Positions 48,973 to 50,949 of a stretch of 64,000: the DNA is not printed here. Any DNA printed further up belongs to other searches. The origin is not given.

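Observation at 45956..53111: Pseudopilus/secretin cluster lacking ATPase, platform protein, peptidase and major pilin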

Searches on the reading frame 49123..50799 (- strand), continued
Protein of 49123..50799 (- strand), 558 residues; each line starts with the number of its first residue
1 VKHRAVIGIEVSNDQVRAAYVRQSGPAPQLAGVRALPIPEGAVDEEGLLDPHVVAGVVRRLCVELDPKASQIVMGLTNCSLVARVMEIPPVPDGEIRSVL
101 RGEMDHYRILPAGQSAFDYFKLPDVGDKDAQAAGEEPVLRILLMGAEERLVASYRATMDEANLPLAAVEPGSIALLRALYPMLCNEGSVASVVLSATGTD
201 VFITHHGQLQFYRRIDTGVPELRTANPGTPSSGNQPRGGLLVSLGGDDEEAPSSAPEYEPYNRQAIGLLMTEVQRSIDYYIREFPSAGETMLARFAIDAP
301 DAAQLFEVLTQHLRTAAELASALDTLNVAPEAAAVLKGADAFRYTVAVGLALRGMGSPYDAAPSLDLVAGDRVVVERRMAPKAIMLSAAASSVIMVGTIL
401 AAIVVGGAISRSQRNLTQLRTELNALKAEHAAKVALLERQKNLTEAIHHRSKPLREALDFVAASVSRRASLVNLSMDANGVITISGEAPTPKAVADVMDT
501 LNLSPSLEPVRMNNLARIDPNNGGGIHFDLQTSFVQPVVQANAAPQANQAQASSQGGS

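Call 61: find_encoding_contigs(protein=P0066, flank=10000, max_places=2)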
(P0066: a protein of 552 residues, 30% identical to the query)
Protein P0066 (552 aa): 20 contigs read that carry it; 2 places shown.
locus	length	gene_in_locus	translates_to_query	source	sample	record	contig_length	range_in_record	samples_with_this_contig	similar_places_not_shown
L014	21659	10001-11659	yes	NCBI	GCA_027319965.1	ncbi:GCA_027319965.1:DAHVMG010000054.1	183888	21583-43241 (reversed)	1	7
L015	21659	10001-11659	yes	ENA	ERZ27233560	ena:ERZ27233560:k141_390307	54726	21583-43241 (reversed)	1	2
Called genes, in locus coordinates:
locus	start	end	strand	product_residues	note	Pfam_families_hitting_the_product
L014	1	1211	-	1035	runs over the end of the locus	PF22907:Ams1-like_1st, PF03065:Glyco_hydro_57 (weak), PF01074:Glyco_hydro_38N, PF09261:Alpha-mann_mid, PF07748:Glyco_hydro_38C, PF17677:Glyco_hydro38C2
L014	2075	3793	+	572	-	PF05157:MshEN, PF00437:T2SSE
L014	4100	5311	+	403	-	PF28597:T2SSF_N, PF00482:T2SSF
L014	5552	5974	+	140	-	PF07963:N_methyl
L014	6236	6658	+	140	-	PF07963:N_methyl (weak)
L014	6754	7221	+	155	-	PF07963:N_methyl (weak)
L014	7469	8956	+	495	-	-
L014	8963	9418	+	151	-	PF07963:N_methyl (weak)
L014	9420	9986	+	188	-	-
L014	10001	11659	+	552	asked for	PF11104:PilM_2, PF05137:PilN (weak)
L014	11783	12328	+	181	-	-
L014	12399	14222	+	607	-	PF03958:Secretin_N (weak), PF00263:Secretin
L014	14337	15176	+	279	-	-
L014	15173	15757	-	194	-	-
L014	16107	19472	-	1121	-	PF00873:ACR_tran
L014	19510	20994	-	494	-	PF25876:HH_MFP_RND (faint), PF25881:HH_YBHG, PF25885:HH_EMRA (weak), PF25967:RND-MFP_C (faint), PF25954:Beta-barrel_RND_2, PF25990:Beta-barrel_YknX, PF25989:YknX_C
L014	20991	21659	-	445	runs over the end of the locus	PF02321:OEP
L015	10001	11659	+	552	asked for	PF11104:PilM_2, PF05137:PilN (weak)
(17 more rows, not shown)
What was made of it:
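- The gene order in L014 (E-F-G...K-I-J-L-M) resembles gsp operons (call 61).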

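Call 62: find_encoding_contigs(protein=P0207, flank=10000, max_places=1)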
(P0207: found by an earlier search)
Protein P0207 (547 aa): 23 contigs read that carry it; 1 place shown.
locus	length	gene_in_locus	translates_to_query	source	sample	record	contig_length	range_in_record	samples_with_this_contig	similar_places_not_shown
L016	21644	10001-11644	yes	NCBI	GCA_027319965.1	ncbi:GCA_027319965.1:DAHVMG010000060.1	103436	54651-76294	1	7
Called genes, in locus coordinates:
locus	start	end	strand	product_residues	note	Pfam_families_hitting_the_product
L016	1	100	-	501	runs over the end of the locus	PF00361:Proton_antipo_M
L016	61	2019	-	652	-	PF00662:Proton_antipo_N, PF00361:Proton_antipo_M, PF06455:NADH5_C (weak)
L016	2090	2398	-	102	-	PF00420:Oxidored_q2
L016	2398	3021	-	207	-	PF00499:Oxidored_q3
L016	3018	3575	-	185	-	PF13534:Fer4_17 (faint), PF12797:Fer4_2 (faint), PF13237:Fer4_10 (weak), PF00037:Fer4 (weak), PF14697:Fer4_21 (weak), PF12838:Fer4_7, PF13187:Fer4_9, PF00037:Fer4 (weak), +2 more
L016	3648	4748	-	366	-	PF00146:NADHdh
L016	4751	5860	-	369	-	PF00374:NiFeSe_Hases (weak), PF00346:Complex1_49kDa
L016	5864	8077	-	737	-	-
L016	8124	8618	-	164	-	PF00329:Complex1_30kDa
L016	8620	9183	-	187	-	PF01058:Oxidored_q6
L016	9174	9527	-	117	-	PF00507:Oxidored_q4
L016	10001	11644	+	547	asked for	PF11104:PilM_2 (weak)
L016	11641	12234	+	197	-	-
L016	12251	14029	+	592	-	PF07660:STN (faint), PF03958:Secretin_N, PF00263:Secretin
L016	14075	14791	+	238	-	-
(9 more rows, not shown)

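Call 63: find_encoding_contigs(protein=P0068, flank=10000, max_places=1)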
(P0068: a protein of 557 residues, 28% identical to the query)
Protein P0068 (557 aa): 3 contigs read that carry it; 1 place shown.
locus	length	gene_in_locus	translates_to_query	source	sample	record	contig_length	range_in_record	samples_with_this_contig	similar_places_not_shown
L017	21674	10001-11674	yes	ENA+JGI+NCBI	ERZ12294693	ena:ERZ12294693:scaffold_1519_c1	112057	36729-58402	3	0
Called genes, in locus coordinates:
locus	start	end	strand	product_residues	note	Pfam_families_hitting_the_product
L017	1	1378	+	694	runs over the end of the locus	-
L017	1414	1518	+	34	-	-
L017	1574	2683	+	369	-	PF00989:PAS (faint), PF08448:PAS_4, PF13426:PAS_9, PF07730:HisKA_3, PF02518:HATPase_c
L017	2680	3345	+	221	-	PF00072:Response_reg, PF00196:GerE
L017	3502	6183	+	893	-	PF00211:Guanylate_cyc, PF20720:nSTAND3 (faint), PF13191:AAA_16 (faint), PF13401:AAA_22 (weak), PF25872:HTH_77, PF00515:TPR_1 (faint), PF13424:TPR_12, PF13424:TPR_12, +6 more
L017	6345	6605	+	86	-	PF08980:DUF1883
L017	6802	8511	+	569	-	PF13191:AAA_16 (faint), PF05157:MshEN, PF00437:T2SSE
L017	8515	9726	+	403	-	PF28597:T2SSF_N, PF00482:T2SSF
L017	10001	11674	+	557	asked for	PF11104:PilM_2, PF05137:PilN (weak)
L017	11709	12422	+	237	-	-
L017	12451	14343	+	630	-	PF03958:Secretin_N (faint), PF00263:Secretin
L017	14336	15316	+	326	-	-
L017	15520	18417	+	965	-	PF08447:PAS_3, PF00989:PAS, PF08448:PAS_4, PF13426:PAS_9, PF00989:PAS, PF08448:PAS_4, PF13426:PAS_9, PF13185:GAF_2, +8 more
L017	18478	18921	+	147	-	PF00072:Response_reg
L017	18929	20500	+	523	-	PF00072:Response_reg, PF00512:HisKA, PF02518:HATPase_c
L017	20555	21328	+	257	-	PF00072:Response_reg, PF06490:FleQ (faint), PF00072:Response_reg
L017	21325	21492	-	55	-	-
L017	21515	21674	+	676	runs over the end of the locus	PF08448:PAS_4 (weak), PF08447:PAS_3, PF00512:HisKA, PF02518:HATPase_c, PF00072:Response_reg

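Call 65: find_homologous_proteins(query=A6, max_evalue=1e-120)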
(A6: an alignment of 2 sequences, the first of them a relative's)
Query A6 (2 sequences) (572 aa, profile of the alignment): 7880 proteins with E <= 1e-120 among 8000 candidates; the best 120 are listed.
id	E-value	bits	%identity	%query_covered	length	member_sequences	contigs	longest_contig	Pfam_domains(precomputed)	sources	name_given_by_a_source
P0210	0.0e+0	1202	100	100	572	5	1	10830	PF05157.21,PF00437.27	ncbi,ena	-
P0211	0.0e+0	1195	58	98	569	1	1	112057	PF05157.21,PF00437.27,PF13191.13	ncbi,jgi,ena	jgi:type IV pilus assembly protein PilB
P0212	1.7e-290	983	67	98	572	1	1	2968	PF05157.21,PF00437.27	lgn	-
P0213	7.0e-290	981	65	98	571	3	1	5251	PF05157.21,PF00437.27,PF13191.13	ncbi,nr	ncbi:MAG TPA: ATPase, T2SS/T4P/T4SS family [Chthonomonadales bacterium]|nr:ATPase, T2SS/T4P/T4SS fam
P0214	1.8e-288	976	60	98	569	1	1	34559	PF05157.21,PF00437.27,PF13191.13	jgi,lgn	jgi:type IV pilus assembly protein PilB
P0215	1.8e-288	976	66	98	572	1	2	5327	PF05157.21,PF00437.27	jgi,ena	-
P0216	6.8e-288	974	66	98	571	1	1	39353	PF05157.21,PF00437.27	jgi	jgi:type IV pilus assembly protein PilB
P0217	2.8e-285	965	65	98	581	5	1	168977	PF05157.21,PF00437.27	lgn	-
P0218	5.8e-285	964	65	98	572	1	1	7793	PF05157.21,PF00437.27,PF13191.13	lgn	-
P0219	7.8e-285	964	65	98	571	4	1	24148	PF05157.21,PF00437.27,PF13191.13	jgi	jgi:type IV pilus assembly protein PilB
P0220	2.0e-284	963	65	98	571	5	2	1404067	PF05157.21,PF00437.27,PF13191.13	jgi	jgi:type IV pilus assembly protein PilB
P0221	1.2e-283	960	61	98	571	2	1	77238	PF05157.21,PF00437.27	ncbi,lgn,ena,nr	ncbi:MAG TPA: GspE/PulE family protein [Chthonomonadaceae bacterium]|nr:GspE/PulE family protein [Ch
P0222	2.5e-283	959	65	99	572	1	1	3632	PF05157.21,PF00437.27,PF13191.13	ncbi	-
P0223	1.4e-282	956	65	99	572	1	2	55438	PF05157.21,PF00437.27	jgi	jgi:type IV pilus assembly protein PilB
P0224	9.8e-282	954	62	98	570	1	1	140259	PF05157.21,PF00437.27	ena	-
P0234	4.8e-271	918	56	97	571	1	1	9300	PF05157.21,PF00437.27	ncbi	ncbi:MAG: GspE/PulE family protein [Chthonomonadales bacterium]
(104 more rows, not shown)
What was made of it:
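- Orthologous ATPases at 56-65% identity exist in Chthonomonadales MAGs (call 65).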

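Call 66: find_encoding_contigs(protein=P0221, flank=10000, max_places=1)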
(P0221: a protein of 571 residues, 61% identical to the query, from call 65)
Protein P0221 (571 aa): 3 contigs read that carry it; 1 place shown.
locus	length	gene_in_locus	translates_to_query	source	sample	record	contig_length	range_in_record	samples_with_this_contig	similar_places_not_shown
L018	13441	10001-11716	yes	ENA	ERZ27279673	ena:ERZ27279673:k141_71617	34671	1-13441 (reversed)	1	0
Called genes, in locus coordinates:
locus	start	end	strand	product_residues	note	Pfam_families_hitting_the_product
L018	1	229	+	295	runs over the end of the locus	PF03462:PCRF, PF00472:RF-1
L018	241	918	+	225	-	PF02872:5_nucleotid_C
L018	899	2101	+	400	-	PF04389:Peptidase_M28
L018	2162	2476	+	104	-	-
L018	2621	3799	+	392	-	PF02163:Peptidase_M50, PF00571:CBS (weak)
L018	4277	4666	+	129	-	PF03965:Penicillinase_R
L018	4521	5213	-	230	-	-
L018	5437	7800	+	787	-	PF05569:Peptidase_M56, PF12796:Ank_2, PF13857:Ank_5, PF13637:Ank_4, PF25173:Beta-prop_WDR3_1st, PF23381:Beta-prop_IFT122_1st, PF25174:Beta-prop_THOC3, PF24796:WDR55, +36 more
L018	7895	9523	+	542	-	-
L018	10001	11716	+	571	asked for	PF05157:MshEN, PF00437:T2SSE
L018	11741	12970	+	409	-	PF28597:T2SSF_N, PF00482:T2SSF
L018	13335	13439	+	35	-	?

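Call 67: find_encoding_contigs(protein=P0213, flank=10000, max_places=1)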
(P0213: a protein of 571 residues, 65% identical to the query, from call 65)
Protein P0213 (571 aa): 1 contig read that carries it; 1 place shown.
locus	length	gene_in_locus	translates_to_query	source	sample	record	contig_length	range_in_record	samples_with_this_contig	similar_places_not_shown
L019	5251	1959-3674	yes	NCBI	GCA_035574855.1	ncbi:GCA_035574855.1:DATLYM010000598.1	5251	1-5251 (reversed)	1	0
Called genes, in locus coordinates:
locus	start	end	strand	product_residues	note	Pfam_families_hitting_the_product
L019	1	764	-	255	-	PF00850:Hist_deacetyl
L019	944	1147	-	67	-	-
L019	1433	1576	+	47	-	PF18930:DUF5679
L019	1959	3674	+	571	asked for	PF13191:AAA_16 (faint), PF05157:MshEN, PF00437:T2SSE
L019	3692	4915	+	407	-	PF28597:T2SSF_N, PF00482:T2SSF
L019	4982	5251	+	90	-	?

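Call 75: search_solved_structures(query=L014:2075-3793:+, max_evalue=1e-20)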
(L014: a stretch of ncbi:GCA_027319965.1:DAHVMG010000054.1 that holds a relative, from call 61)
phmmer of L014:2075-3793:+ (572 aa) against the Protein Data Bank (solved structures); distinct sequences matched with E-value up to 1e-20: 20.
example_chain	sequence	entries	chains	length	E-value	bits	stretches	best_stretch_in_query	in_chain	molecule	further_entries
5zfr_A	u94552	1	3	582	3.3e-152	511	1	12-566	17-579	Type IV pilus biogenesis ATPase PilB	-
6f8l_G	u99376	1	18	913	4.1e-151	507.4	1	5-562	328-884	Type IV pilus assembly protein PilF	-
6olj_C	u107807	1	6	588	2e-150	505.1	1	11-566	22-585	Type IV pilus biogenesis ATPase PilB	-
3jc8_Ba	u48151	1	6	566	3e-150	504.5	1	12-562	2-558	Type IV-A pilus assembly ATPase PilB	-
5tsg_B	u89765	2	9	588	3.1e-150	504.5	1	11-566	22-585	Type IV pilus biogenesis ATPase PilB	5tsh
4pht_A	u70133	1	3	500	3.4e-113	382.2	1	81-565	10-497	General secretory pathway protein E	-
5oiu_A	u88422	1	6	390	7.8e-112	377.7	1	186-562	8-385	Type IV pilus assembly protein PilF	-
4kss_A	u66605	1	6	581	1e-111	377.3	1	175-565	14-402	Type II secretion system protein E, hemolysin-coregulated protein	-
4ksr_A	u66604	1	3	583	1.2e-111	377.1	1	175-565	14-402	Type II secretion system protein E, Hemolysin-coregulated protein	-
1p9r_A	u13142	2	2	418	1.5e-111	376.8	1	174-563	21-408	General secretion pathway protein E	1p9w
5it5_F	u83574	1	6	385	1.5e-111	376.8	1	188-562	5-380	ATP binding motif-containing protein PilF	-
6ejf_A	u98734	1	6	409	1.5e-111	376.8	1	188-562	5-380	Type IV pilus assembly protein PilF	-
5fl3_A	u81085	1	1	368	1.4e-31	112.9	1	196-456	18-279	PILI RETRACTION PROTEIN PILT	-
2eyu_A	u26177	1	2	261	8.3e-31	110.3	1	315-456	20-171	twitching motility protein PilT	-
2gsz_A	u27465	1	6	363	8.9e-31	110.2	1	315-459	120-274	twitching motility protein PilT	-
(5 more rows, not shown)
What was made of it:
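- On Type IVa pilus (T4aP): Against the PDB, full-length PilB/PilF gives 505-511 bits and GspE 382, with equal cores (call 75).
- Closest known: Type II secretion system GspC-GspD-GspL-GspM plus GspI/J/K. Different: In relatives the linked ATPase has a PilB/MshE-type N-terminus (call 75).
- Full-length PilB/PilF scores 505-511 bits against 382 for full-length GspE, while the cores score about the same, near 377 (call 75).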

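Call 76: search_solved_structures(query=L014:4100-5311:+, max_evalue=0.001)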
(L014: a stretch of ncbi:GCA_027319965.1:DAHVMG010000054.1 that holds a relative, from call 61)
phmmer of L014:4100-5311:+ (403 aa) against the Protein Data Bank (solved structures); distinct sequences matched with E-value up to 0.001: 5.
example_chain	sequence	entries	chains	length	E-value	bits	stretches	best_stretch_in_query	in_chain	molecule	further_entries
3jc8_Ca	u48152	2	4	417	1.5e-80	274.6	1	6-401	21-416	Type 4 fimbrial assembly protein PilC | PilC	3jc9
2whn_A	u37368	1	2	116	1.7e-23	86.9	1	58-167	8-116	PILUS ASSEMBLY PROTEIN PILC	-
5nbg_A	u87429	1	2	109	2.9e-18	69.7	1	62-166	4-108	General secretion pathway protein F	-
2vma_A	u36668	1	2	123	5e-18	68.9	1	54-167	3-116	GENERAL SECRETION PATHWAY PROTEIN F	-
2vmb_A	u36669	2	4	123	6.9e-18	68.5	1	54-167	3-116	GENERAL SECRETION PATHWAY PROTEIN F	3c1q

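Call 86: find_encoding_contigs(protein=P0220, flank=10000, max_places=1)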
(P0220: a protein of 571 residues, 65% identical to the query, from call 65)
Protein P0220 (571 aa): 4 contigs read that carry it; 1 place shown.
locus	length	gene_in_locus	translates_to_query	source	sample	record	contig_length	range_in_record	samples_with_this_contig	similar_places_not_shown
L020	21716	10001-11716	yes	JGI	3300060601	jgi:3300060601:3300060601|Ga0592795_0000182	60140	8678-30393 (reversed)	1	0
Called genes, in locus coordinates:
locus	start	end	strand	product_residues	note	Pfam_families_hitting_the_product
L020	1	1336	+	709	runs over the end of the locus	PF03190:Thioredox_DsbH, PF13098:Thioredoxin_2, PF13899:Thioredoxin_7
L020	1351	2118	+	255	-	PF00188:CAP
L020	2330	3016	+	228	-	-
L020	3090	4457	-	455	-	PF00989:PAS, PF08448:PAS_4, PF13188:PAS_8, PF13426:PAS_9, PF08447:PAS_3, PF00989:PAS, PF08448:PAS_4, PF13188:PAS_8, +4 more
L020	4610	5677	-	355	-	PF13620:CarboxypepD_reg (weak)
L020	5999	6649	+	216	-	-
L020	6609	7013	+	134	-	PF13601:HTH_34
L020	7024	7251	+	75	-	-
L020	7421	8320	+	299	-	PF02401:LYTB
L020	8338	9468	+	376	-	PF07075:NamZ_N, PF20732:NamZ_C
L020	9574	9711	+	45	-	PF18930:DUF5679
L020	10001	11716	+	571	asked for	PF05157:MshEN, PF13191:AAA_16 (faint), PF00437:T2SSE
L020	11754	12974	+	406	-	PF28597:T2SSF_N, PF00482:T2SSF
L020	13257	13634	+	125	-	PF07963:N_methyl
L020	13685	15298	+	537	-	-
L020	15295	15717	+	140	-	PF07963:N_methyl (faint)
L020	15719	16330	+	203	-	-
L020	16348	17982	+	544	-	PF11104:PilM_2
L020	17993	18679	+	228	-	-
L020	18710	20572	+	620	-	-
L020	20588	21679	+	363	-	-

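Call 90: find_encoding_contigs(protein=P0234, flank=10000, max_places=1)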
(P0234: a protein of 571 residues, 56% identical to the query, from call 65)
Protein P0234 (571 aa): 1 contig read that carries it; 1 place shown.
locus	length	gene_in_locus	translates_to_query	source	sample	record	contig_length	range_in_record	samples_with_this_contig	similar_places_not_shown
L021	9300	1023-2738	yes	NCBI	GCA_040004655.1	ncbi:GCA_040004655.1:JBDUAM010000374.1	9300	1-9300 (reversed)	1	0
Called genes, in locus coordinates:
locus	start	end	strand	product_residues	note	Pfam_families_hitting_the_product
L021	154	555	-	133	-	PF03413:PepSY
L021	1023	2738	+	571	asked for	PF05157:MshEN, PF00437:T2SSE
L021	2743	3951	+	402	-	PF28597:T2SSF_N, PF00482:T2SSF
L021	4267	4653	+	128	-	PF07963:N_methyl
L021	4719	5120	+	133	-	PF07963:N_methyl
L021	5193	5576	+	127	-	PF07963:N_methyl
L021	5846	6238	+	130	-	PF07963:N_methyl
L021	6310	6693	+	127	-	PF07963:N_methyl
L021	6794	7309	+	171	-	-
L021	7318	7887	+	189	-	PF07963:N_methyl (weak)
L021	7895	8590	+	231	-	-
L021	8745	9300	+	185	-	PF11104:PilM_2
